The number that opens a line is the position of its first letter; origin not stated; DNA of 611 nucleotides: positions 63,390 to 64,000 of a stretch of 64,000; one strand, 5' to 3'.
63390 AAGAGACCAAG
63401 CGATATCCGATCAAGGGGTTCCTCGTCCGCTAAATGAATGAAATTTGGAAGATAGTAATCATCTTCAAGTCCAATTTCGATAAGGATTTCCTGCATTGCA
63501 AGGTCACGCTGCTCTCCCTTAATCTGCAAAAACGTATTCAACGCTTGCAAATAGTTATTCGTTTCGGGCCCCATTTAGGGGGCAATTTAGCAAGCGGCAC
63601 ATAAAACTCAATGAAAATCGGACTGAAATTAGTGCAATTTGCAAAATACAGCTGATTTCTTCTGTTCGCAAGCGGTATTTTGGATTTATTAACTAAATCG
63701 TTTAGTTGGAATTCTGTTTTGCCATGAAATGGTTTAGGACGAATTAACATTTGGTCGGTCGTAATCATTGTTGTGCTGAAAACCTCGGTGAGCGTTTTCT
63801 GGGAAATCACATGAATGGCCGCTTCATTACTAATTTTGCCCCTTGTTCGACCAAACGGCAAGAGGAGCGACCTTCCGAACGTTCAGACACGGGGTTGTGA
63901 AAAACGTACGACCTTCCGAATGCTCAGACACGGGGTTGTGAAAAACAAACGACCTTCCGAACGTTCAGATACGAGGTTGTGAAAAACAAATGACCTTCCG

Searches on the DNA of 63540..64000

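Call 69: search_rna_families(source=window, start=63540, end=64000, threshold=evalue, max_evalue=1)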
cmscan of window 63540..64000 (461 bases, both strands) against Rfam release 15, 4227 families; matches with E-value up to 1: 1.
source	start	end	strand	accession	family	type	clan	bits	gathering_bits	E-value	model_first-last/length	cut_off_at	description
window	63737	63829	+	RF02772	AilA_thermometer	Cis-reg; thermoregulator;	-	21.4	81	0.53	1-89/89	no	AilA 5' UTR thermometer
